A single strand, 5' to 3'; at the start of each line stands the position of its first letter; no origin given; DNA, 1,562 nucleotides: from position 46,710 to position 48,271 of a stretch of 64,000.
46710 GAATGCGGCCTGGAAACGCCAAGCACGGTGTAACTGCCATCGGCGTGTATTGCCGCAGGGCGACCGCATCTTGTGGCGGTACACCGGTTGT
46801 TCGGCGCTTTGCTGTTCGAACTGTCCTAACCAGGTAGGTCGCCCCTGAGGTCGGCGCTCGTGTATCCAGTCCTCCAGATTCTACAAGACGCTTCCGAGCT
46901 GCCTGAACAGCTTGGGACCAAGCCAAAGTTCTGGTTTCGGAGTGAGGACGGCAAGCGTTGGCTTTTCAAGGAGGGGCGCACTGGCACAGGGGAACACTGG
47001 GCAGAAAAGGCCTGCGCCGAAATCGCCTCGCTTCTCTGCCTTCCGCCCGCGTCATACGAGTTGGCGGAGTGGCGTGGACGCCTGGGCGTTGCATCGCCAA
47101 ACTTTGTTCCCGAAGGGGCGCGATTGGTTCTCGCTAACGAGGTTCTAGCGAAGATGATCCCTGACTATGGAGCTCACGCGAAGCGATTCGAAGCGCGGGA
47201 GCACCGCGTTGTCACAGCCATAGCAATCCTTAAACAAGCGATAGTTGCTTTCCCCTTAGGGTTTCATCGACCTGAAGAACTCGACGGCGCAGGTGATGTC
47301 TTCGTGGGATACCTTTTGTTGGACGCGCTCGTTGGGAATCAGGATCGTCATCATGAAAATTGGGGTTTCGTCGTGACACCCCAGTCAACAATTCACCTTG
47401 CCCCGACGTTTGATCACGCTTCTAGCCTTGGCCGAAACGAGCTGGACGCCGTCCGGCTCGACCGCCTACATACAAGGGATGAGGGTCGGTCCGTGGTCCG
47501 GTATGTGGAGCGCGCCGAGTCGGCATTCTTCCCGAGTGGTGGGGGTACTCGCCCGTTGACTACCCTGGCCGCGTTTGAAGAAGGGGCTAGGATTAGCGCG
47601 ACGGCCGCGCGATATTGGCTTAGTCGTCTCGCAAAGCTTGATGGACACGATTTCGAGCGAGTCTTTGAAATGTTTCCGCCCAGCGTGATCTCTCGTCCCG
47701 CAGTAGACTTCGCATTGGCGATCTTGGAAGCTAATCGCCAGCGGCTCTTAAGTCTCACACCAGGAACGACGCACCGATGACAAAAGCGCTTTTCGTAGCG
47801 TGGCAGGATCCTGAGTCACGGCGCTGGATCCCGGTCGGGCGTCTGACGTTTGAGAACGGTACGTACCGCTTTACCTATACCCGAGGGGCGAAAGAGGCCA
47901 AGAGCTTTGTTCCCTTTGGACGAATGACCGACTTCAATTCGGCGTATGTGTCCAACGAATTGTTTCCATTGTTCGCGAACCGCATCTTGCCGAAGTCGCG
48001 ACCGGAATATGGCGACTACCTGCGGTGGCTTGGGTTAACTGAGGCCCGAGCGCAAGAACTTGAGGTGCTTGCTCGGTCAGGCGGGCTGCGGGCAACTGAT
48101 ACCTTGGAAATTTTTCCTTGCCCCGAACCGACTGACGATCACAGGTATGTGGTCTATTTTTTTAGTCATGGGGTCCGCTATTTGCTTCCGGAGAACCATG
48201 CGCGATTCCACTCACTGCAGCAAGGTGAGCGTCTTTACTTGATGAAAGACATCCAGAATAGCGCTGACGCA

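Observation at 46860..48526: Split-HipA two-gene module: kinase core plus HipS-like::HIRAN fusion, no HipB. Candidate uncharacterised toxin-antitoxin / DNA-end-sensing growth-arrest system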

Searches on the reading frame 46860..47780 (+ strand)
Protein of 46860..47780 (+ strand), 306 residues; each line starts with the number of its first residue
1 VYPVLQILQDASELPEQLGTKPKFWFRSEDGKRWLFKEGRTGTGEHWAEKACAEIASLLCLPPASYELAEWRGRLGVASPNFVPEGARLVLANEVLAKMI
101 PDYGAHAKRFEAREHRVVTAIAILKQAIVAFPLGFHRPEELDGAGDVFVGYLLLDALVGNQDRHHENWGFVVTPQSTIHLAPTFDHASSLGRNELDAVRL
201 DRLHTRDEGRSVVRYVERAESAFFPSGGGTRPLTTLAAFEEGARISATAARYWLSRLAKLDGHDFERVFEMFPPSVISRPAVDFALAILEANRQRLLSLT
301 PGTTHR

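Call 3: search_protein_families(library=pfam, proteins=[window:46860-47780:+], max_evalue=1)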
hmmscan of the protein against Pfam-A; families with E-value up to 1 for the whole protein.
window:46860-47780:+ (306 aa): 3 families
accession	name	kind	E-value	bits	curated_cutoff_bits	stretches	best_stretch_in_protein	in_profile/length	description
PF07804.18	HipA_C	-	2.8e-07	30.9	30.5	1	148-201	122-175/213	HipA-like C-terminal domain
PF20613.4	HipA_2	-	0.0091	15.7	27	1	19-72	11-64/240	HipA-like kinase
PF06702.18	Fam20C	-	0.088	12.9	26.8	1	152-198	96-139/218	Golgi casein kinase, C-terminal, Fam20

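Call 4: search_protein_families(library=ncbifam, proteins=[window:46860-47780:+], max_evalue=1)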
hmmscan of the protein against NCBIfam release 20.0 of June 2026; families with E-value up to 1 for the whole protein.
window:46860-47780:+ (306 aa): 1 family
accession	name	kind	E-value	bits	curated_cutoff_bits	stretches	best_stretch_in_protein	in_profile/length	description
NF007297.0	PRK09775.1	equivalog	0.0027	16.5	401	1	156-186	339-369/446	type II toxin-antitoxin system HipA family toxin YjjJ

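Call 5: search_protein_families(library=padloc, proteins=[window:46860-47780:+], max_evalue=1)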
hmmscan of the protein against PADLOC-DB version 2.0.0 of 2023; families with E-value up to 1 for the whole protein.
window:46860-47780:+ (306 aa): 9 families
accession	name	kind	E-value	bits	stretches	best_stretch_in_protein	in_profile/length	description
PDLC04344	PDC-M03A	-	6.6e-110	365.3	1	2-299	5-301/305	-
PDLC04342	PDC-M03A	-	4.6e-67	224.7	1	8-298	10-295/299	-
PDLC04341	PDC-M03A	-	4.4e-61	204.9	1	1-224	2-227/294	-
PDLC04345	PDC-M03A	-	1.9e-52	176.4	1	1-299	1-301/302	-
PDLC04338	PDC-M03A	-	1.4e-49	167.3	1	2-299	104-407/428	-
PDLC04337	PDC-M03A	-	4.6e-43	145.6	1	66-302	4-247/250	-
PDLC04340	PDC-M03A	-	5.3e-36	122.6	1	17-299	17-275/280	-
PDLC04343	PDC-M03A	-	6.3e-32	109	1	14-292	87-362/370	-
PDLC04339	PDC-M03A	-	1.1e-20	72.2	1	18-191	18-179/293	-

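Call 21: search_solved_structures(query=window:46860-47777:+, max_evalue=1, show_alignments=3)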
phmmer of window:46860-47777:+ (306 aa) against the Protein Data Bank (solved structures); distinct sequences matched with E-value up to 1: 3.
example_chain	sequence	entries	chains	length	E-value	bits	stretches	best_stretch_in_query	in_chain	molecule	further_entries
3akj_A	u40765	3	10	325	0.0015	21.1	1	151-198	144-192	CtkA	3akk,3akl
4kqa_A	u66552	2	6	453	0.41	13.1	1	151-196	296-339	Protein H03A11.1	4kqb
1a3l_H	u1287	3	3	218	0.46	12.9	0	247-283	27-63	IMMUNOGLOBULIN FAB 13G5 (HEAVY CHAIN) | immunoglobulin 13G5 heavy chain | immunoglobulin 13G5, heavy chain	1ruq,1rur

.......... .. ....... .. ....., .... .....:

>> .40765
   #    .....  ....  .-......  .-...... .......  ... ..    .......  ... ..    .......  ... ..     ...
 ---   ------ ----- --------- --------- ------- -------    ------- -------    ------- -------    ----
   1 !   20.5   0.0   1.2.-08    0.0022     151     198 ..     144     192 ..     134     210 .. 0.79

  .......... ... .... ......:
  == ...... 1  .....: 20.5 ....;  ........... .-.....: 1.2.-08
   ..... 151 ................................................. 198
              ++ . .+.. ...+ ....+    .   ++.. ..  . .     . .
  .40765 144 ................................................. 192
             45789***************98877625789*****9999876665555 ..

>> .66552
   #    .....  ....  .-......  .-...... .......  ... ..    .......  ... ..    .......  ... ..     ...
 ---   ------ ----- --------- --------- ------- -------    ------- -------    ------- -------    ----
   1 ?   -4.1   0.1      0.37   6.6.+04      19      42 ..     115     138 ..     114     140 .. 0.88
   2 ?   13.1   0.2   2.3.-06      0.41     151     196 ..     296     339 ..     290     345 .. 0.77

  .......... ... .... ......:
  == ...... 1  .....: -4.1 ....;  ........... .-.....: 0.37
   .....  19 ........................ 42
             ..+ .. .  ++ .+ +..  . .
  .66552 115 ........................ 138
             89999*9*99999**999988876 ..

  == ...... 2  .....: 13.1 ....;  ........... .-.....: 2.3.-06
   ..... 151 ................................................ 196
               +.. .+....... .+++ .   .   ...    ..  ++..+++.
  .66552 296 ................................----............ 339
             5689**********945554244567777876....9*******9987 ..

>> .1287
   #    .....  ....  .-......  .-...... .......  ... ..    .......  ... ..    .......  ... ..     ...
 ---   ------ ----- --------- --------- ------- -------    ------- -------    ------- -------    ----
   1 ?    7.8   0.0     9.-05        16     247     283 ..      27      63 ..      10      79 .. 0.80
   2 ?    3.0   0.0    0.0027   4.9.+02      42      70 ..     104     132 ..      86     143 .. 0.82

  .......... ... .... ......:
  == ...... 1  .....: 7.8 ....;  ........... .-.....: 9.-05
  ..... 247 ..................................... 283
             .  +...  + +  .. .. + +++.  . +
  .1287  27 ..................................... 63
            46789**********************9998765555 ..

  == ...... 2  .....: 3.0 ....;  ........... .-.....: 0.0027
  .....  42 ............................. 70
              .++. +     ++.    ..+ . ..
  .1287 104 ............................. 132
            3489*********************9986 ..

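Call 26: find_homologous_proteins(query=window:46860-47777:+, max_evalue=0.001)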
Query window:46860-47777:+ (306 aa): 3517 proteins with E <= 0.001 among 8000 candidates; the best 120 are listed.
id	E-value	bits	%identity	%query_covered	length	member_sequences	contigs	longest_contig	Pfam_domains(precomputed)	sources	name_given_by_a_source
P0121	1.1e-201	687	99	100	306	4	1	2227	PF07804.19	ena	-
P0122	3.3e-109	383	61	98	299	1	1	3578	PF07804.19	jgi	-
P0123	3.5e-106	373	57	97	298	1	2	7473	PF07804.19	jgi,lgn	-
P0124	3.9e-106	373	57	97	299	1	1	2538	PF07804.19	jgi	jgi:hypothetical protein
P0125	1.1e-105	371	58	98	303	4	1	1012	PF07804.19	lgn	-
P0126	1.8e-105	371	57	97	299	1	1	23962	PF07804.19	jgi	jgi:hypothetical protein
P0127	5.1e-105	369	58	97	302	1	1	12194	PF07804.19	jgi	jgi:hypothetical protein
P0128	5.3e-105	369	57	97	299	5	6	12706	PF07804.19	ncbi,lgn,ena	-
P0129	1.1e-104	368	56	97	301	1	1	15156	PF07804.19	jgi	jgi:hypothetical protein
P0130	1.4e-104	368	58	98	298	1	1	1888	PF07804.19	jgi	jgi:HipA-like C-terminal domain.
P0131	1.3e-103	365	55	97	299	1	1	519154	PF07804.19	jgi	jgi:hypothetical protein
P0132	1.6e-103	364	56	97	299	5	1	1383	PF07804.19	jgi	-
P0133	2.8e-103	363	59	98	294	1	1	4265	PF07804.19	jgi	jgi:hypothetical protein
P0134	7.0e-103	362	57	97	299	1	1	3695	PF07804.19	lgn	-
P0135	1.6e-102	361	54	99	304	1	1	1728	PF07804.19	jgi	jgi:hypothetical protein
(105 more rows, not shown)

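Call 35: search_solved_structures(query=A3, max_evalue=1, show_alignments=3)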
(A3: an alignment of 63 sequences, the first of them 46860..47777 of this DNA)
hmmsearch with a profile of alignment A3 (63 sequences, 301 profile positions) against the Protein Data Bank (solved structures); distinct sequences matched with E-value up to 1: 9.
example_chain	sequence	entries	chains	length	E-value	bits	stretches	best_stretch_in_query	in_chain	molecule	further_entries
3akj_A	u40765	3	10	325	1.6e-08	37.3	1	49-298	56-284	CtkA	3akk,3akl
4kqa_A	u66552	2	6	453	0.021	17.2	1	149-197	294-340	Protein H03A11.1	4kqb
8ezr_B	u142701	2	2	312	0.069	15.5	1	153-189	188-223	HipT(Lp)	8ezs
7vkb_A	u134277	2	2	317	0.071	15.5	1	153-189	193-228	HipA_C domain-containing protein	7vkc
8gjg_A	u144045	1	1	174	0.11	14.8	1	232-298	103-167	gluc_A04_0005 Binder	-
3tu6_A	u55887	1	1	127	0.14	14.5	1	20-71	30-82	Pseudoazurin (Blue copper protein)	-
7ab4_C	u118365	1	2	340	0.51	12.7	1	155-188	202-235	HipA_C domain-containing protein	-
7ab3_C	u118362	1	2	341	0.51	12.7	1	155-188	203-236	HipA_C domain-containing protein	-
7wcf_A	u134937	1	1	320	0.53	12.6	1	153-189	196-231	HipA_C domain-containing protein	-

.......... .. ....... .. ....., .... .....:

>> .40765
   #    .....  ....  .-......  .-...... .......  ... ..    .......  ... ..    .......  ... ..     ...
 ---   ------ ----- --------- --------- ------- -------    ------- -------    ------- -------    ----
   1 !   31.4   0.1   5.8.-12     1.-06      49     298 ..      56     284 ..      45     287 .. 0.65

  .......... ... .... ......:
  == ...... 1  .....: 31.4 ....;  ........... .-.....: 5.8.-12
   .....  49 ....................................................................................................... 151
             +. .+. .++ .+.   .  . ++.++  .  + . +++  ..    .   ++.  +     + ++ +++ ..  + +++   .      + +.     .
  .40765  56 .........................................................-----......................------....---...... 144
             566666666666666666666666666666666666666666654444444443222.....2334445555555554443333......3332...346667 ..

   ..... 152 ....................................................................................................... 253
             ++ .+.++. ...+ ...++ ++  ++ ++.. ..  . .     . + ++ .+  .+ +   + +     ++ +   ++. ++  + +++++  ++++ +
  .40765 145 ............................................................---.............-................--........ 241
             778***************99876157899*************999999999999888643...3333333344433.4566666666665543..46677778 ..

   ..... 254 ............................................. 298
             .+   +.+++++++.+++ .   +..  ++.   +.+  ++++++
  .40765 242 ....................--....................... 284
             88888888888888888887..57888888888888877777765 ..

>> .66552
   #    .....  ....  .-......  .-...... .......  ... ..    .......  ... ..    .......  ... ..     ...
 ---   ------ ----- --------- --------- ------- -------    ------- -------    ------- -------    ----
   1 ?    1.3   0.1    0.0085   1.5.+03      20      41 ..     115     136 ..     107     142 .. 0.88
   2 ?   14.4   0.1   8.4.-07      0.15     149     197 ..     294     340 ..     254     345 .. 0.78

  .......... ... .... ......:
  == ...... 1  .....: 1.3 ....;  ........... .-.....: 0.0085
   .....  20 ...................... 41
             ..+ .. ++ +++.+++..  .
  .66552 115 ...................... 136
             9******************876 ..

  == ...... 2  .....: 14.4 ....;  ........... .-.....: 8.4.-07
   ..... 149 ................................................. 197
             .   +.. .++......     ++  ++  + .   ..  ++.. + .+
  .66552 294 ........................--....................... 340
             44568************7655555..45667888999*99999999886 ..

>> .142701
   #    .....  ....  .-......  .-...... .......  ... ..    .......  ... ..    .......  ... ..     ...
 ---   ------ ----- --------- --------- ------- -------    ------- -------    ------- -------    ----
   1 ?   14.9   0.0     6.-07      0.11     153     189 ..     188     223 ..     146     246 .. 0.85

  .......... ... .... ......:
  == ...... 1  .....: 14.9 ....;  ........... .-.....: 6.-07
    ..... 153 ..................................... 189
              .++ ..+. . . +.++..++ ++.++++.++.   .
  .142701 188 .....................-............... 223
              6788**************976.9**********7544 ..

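Call 42: predict_structure(alignment_id=A3)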
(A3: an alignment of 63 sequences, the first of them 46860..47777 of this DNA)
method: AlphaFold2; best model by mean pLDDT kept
length: 306 residues; sequences in the alignment: 63
mean_pLDDT: 89.4   pTM: 0.90
mean pLDDT of the five models: 89.4, 88.8, 88.4, 88.3, 88.2
residues with pLDDT >= 90: 232; 70-90: 42; 50-70: 23; < 50: 9
segments of 3 or more residues with pLDDT < 50: 106-109, 304-306
pLDDT, mean of each block of 10 residues (from residue 1): 93 64 87 92 92 97 95 94 92 76 50 78 95 96 97 96 81 96 81 94 96 95 90 96 97 98 98 97 98 95 51
secondary structure, 60 per line:
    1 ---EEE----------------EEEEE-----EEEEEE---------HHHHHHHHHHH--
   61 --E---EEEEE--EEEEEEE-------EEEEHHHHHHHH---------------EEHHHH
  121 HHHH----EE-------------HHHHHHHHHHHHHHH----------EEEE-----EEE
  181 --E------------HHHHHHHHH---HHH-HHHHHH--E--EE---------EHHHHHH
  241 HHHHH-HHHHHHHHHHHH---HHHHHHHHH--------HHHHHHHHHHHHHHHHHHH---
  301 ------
elements in order: E4-6 E23-27 E33-38 H48-58 E67-71 E74-80 E88-91 H92-99 H117-124 H144-158 E169-172 E178-180 H196-204 H212-217 H235-245 H247-258 H262-270 H279-297

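Call 46: fold_search(model_id=the predicted structure, library=pdb)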
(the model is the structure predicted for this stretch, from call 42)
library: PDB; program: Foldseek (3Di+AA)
matches with E <= 10: 1120; with E <= 0.001: 100
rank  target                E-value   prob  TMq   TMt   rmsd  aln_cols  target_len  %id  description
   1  3akj_A                1.6e-12  1.00  0.68  0.75   4.8       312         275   17  Crystal structure of A Helicobacter pylori proinflammatory kinase CtkA (released 2010-12-01)
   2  3akk_A                1.8e-12  1.00  0.69  0.71   5.5       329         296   17  Crystal structure of A Helicobacter pylori proinflammatory kinase CtkA (released 2010-12-01)
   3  3akk_C                2.0e-12  1.00  0.71  0.75   5.1       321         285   16  Crystal structure of A Helicobacter pylori proinflammatory kinase CtkA (released 2010-12-01)
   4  3akl_A                2.0e-12  1.00  0.68  0.74   5.0       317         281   16  Crystal structure of A Helicobacter pylori proinflammatory kinase CtkA (released 2010-12-01)
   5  3akk_D                5.7e-12  1.00  0.73  0.77   4.3       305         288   16  Crystal structure of A Helicobacter pylori proinflammatory kinase CtkA (released 2010-12-01)
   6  3akk_B                7.2e-12  1.00  0.70  0.74   5.2       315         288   16  Crystal structure of A Helicobacter pylori proinflammatory kinase CtkA (released 2010-12-01)
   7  3akl_C                1.6e-11  1.00  0.65  0.71   5.8       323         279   17  Crystal structure of A Helicobacter pylori proinflammatory kinase CtkA (released 2010-12-01)
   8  3dnt_A                6.2e-09  1.00  0.60  0.46   5.2       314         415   12  structures of MDT proteins (released 2009-01-27)
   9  3dnt_B                1.0e-08  1.00  0.58  0.44   5.2       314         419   12  structures of MDT proteins (released 2009-01-27)
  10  3tpv                  3.3e-08  1.00  0.59  0.44   5.8       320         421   12  Structure of pHipA bound to ADP (released 2012-10-03)
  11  3tpt_A                4.2e-08  1.00  0.57  0.44   5.5       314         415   13  Structure of HipA(D309Q) bound to ADP (released 2012-10-03)
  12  3tpd                  5.6e-08  1.00  0.57  0.45   5.5       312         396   13  Structure of pHipA, monoclinic form (released 2012-10-03)
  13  3tpt_B                5.9e-08  1.00  0.59  0.44   5.2       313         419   12  Structure of HipA(D309Q) bound to ADP (released 2012-10-03)
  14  3dnu                  1.1e-07  1.00  0.56  0.44   5.6       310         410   13  structure of MDT protein (released 2009-01-27)
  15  3dnv_A                1.2e-07  1.00  0.56  0.43   5.7       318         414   12  MDT Protein (released 2009-01-27)
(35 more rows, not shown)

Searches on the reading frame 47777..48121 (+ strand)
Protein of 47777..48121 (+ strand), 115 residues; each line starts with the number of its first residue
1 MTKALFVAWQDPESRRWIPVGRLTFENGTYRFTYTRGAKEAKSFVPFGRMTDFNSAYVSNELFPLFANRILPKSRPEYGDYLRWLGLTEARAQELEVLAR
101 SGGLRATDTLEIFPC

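Call 71: search_solved_structures(query=window:47777-48121:+, max_evalue=10, show_alignments=3)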
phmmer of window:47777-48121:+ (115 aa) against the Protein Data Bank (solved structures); distinct sequences matched with E-value up to 10: 0.
